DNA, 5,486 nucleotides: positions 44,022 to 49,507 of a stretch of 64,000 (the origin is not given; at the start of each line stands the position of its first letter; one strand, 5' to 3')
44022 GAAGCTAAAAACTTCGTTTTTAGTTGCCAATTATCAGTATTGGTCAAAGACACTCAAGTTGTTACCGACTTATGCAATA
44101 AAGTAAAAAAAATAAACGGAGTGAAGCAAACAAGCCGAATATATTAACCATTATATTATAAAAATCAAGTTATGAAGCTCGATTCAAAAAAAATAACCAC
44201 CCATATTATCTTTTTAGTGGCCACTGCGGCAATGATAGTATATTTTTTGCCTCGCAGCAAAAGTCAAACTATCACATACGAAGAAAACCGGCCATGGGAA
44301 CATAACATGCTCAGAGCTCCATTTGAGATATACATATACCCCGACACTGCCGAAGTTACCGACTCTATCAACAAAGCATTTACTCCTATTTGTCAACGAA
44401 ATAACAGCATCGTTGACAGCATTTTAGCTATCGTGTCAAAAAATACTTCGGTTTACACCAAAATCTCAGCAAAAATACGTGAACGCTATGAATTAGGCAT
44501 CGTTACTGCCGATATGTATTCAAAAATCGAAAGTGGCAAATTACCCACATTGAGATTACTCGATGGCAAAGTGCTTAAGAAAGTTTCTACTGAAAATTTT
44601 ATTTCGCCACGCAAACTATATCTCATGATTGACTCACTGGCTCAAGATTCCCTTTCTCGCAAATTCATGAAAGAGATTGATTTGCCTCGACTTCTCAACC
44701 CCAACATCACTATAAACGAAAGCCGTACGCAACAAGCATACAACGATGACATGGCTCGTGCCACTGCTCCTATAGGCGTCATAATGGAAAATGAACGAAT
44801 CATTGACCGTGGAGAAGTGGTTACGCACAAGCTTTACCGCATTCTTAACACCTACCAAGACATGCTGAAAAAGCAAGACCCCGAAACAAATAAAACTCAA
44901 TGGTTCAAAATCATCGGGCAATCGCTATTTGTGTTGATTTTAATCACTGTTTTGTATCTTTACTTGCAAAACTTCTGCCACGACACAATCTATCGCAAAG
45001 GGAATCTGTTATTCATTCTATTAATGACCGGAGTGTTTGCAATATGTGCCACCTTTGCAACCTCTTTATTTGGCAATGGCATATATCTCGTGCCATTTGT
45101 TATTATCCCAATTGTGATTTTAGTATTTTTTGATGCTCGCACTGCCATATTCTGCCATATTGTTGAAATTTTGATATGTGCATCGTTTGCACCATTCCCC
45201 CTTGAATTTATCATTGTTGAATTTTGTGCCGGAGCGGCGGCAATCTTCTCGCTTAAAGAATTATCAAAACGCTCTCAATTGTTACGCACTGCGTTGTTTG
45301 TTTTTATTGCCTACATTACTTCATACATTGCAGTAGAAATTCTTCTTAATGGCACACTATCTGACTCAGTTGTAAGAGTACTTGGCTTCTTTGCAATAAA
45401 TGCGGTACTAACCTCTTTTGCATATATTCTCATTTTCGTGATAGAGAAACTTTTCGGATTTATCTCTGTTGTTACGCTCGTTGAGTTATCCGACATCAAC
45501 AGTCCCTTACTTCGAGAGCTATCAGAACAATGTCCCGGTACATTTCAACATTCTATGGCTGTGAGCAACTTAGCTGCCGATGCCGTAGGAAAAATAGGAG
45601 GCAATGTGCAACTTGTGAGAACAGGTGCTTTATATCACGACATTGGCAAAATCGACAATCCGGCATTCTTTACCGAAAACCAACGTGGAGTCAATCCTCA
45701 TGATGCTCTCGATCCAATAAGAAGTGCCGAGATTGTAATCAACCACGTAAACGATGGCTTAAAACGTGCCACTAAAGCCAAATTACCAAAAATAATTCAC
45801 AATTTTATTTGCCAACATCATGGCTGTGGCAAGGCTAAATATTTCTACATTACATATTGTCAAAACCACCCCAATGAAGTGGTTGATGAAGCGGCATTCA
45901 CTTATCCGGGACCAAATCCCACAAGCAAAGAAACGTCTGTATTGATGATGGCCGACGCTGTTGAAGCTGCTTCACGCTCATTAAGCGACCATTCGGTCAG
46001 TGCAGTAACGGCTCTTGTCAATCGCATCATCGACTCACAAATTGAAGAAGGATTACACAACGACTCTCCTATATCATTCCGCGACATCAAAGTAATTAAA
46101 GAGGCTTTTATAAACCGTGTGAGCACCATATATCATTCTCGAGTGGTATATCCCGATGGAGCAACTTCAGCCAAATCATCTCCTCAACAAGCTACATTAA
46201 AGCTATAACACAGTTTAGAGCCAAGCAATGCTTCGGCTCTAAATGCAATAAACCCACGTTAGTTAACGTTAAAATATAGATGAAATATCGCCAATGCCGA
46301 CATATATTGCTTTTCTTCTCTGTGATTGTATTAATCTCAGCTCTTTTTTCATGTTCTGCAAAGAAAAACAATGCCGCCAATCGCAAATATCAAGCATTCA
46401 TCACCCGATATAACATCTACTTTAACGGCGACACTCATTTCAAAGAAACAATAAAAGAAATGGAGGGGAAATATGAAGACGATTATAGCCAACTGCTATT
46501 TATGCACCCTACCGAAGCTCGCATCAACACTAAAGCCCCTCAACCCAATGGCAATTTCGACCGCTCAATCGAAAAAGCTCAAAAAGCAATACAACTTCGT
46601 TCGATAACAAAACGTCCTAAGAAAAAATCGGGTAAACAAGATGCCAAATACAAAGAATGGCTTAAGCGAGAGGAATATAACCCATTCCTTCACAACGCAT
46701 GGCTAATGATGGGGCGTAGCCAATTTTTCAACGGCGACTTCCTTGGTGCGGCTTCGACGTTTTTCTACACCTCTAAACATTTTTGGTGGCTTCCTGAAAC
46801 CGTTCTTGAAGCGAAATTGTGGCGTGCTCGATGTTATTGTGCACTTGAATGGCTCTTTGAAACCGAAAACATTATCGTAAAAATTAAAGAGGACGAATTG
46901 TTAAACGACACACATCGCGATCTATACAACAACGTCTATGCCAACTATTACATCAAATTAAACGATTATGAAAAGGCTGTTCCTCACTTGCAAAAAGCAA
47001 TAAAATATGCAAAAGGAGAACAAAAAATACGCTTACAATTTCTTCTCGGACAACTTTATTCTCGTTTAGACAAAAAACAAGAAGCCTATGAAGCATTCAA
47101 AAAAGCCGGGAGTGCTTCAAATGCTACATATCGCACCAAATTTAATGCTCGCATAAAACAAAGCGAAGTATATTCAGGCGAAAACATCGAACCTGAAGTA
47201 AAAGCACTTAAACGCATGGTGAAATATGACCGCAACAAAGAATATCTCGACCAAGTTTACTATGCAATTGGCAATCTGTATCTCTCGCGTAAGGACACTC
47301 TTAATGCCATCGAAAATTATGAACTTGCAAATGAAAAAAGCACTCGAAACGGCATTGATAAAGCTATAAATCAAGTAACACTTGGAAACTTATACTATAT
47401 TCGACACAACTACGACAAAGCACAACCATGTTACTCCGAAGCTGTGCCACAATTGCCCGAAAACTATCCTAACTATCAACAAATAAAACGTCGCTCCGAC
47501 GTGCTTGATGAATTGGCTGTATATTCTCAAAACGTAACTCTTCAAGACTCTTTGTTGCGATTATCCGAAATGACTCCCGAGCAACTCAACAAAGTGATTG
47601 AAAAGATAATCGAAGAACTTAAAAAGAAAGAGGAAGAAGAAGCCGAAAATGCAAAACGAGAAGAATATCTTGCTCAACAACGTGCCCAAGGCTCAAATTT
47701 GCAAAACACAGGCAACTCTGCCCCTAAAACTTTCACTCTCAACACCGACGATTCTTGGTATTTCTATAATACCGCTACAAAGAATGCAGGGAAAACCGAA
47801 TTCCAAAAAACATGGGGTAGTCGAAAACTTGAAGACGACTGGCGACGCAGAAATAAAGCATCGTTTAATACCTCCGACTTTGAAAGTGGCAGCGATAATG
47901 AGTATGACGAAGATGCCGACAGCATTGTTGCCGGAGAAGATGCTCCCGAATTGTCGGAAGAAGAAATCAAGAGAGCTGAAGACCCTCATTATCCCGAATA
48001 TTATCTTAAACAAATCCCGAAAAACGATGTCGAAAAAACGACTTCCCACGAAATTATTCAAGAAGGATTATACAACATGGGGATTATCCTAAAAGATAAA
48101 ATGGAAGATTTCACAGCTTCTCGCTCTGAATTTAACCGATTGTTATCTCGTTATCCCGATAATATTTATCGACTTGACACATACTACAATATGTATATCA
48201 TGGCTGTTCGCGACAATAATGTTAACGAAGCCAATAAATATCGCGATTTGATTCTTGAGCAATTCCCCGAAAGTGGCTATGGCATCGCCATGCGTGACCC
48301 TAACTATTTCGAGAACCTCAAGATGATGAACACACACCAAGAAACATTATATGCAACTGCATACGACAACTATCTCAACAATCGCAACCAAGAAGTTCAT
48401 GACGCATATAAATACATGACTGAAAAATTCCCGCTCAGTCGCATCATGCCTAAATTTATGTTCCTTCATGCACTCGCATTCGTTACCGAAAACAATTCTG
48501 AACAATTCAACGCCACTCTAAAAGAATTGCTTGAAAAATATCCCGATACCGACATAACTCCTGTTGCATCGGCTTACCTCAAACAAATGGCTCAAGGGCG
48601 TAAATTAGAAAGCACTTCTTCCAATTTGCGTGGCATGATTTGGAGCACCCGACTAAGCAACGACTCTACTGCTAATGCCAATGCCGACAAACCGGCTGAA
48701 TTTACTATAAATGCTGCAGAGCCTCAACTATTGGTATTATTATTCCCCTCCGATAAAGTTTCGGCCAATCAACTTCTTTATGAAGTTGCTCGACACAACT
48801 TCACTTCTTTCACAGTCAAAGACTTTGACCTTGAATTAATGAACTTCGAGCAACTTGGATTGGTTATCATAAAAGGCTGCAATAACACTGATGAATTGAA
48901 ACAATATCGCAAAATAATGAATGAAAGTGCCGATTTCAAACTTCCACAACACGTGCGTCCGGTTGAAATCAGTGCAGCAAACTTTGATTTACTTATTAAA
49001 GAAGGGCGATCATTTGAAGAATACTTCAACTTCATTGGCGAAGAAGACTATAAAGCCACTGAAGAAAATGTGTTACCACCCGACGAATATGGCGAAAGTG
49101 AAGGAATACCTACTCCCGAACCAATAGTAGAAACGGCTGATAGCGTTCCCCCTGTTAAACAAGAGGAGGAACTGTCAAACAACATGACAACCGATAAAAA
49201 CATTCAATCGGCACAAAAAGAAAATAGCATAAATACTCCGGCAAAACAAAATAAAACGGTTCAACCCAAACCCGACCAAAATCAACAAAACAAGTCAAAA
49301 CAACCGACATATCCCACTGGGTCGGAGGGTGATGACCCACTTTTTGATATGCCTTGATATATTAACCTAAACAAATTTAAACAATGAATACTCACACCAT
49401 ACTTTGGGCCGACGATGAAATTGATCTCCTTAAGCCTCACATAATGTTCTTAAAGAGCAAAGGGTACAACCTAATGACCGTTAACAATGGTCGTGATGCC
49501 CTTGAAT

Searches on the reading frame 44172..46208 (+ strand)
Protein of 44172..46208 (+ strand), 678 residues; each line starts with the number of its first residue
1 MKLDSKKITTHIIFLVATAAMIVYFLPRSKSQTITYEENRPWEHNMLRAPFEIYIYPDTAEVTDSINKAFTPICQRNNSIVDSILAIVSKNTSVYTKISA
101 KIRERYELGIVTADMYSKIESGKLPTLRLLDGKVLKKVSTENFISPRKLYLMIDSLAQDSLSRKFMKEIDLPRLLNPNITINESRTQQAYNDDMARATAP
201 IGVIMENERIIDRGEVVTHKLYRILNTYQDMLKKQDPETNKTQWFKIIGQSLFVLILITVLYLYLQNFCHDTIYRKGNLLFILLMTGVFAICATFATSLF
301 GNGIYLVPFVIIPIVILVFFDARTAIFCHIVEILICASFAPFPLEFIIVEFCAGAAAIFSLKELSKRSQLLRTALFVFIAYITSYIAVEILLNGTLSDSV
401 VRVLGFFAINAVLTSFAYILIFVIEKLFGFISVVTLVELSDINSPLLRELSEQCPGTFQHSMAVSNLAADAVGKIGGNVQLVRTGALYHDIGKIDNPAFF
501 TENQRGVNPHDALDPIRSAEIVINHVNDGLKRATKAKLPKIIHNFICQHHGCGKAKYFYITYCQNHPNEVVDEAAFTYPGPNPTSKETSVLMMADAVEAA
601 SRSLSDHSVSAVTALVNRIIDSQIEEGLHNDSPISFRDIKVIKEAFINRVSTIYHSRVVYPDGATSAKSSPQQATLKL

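Call 13: search_protein_families(library=ncbifam, proteins=[window:44172-46208:+], max_evalue=0.01)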
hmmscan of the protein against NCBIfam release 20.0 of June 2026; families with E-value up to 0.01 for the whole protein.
window:44172-46208:+ (678 aa): 4 families
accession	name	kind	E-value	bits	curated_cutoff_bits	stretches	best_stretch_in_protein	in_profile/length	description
TIGR00277.1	HDIG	domain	2.1e-20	72.4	27.6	1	455-551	3-83/84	HDIG domain-containing metalloprotein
TIGR03319.1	RNase_Y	equivalog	0.0014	17.2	454.35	1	458-493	331-366/514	ribonuclease Y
NF000997.0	PRK00106.1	equivalog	0.0035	15.9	937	0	458-494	352-388/535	ribonuclease Y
TIGR01596.1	cas3_HD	equivalog_domain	0.008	16.2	43.45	0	459-554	3-103/178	CRISPR-associated endonuclease Cas3''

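Call 14: search_protein_families(library=pfam, proteins=[window:44172-46208:+], max_evalue=0.01)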
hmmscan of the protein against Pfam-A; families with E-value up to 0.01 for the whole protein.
window:44172-46208:+ (678 aa): 3 families
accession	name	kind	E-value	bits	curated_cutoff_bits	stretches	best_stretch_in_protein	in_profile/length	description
PF07698.17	7TM-7TMR_HD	-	1.1e-26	94.4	29.4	1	244-432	1-190/190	7TM receptor with intracellular HD hydrolase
PF01966.28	HD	-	1.2e-13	51.8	22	1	457-599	1-115/116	HD domain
PF07697.16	7TMR-HDED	-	3.6e-08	34.1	27.6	1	159-228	152-220/224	7TM-HD extracellular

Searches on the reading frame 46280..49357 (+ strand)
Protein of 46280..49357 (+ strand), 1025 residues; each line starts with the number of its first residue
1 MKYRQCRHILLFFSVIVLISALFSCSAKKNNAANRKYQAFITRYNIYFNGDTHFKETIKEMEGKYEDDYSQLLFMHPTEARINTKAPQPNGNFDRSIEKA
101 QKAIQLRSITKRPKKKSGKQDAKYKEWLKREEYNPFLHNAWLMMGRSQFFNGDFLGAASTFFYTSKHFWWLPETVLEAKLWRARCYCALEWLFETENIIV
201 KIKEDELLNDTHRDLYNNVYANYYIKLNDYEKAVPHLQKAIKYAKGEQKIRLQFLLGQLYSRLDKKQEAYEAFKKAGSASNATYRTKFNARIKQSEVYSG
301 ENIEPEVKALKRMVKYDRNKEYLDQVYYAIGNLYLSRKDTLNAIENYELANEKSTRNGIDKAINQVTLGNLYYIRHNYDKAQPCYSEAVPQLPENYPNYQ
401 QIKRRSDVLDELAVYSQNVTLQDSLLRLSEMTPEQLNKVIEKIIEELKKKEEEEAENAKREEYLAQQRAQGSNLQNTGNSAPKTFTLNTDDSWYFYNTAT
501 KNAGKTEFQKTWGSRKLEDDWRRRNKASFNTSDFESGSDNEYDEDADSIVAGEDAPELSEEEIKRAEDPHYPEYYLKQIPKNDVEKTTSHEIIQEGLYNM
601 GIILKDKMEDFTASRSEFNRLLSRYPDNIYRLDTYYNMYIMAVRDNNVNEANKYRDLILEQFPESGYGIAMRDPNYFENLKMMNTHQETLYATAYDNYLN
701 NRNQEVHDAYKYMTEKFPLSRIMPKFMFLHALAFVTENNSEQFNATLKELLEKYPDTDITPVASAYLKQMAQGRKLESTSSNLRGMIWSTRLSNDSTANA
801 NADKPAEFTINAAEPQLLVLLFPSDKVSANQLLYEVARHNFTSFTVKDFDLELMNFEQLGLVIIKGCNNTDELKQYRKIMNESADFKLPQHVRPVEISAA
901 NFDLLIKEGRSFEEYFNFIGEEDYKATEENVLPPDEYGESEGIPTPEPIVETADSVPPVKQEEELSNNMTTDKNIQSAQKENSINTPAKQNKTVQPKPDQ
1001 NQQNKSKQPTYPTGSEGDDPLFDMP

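Call 13: search_protein_families(library=ncbifam, proteins=[window:46280-49357:+], max_evalue=0.01)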
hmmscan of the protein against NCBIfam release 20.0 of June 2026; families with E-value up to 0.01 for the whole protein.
window:46280-49357:+ (1025 aa): 4 families
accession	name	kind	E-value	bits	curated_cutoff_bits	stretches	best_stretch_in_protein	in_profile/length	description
NF052312.1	T9SS_PorW_SprE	equivalog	3.3e-202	674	250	1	19-764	2-714/716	type IX secretion system periplasmic lipoprotein PorW/SprE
TIGR02795.1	tol_pal_ybgF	equivalog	2.8e-10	40.8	90.1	1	690-759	42-111/119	tol-pal system protein YbgF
NF040959.1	MamA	equivalog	3.6e-09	36.4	200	1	220-276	111-165/204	magnetosome protein MamA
TIGR03302.1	OM_YfiO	subfamily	0.0067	15.9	81.4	0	683-774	29-119/239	outer membrane protein assembly factor BamD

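Call 14: search_protein_families(library=pfam, proteins=[window:46280-49357:+], max_evalue=0.01)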
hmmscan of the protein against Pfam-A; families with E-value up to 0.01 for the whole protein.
window:46280-49357:+ (1025 aa): 8 families
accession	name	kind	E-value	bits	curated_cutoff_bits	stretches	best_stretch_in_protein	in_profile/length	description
PF07719.23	TPR_2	-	5.9e-15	54.5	27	1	220-244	7-31/34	Tetratricopeptide repeat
PF00515.34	TPR_1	-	1.9e-13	50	27.8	1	368-391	7-30/34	Tetratricopeptide repeat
PF13181.12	TPR_8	-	4.2e-13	48.8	25.7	0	219-244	6-31/34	Tetratricopeptide repeat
PF13424.12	TPR_12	-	5.3e-13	49.4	30.1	2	215-276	5-71/77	Tetratricopeptide repeat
PF13428.12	TPR_14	-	4.8e-08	33.4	23.5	0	220-242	7-29/44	Tetratricopeptide repeat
PF13174.12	TPR_6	-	4e-07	30.7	26.3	0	597-627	3-32/33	Tetratricopeptide repeat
PF13432.12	TPR_16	-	1.8e-06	28.7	32.7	0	221-276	4-57/65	Tetratricopeptide repeat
PF14559.12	TPR_19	-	0.00054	20.7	25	0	226-276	3-51/68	Tetratricopeptide repeat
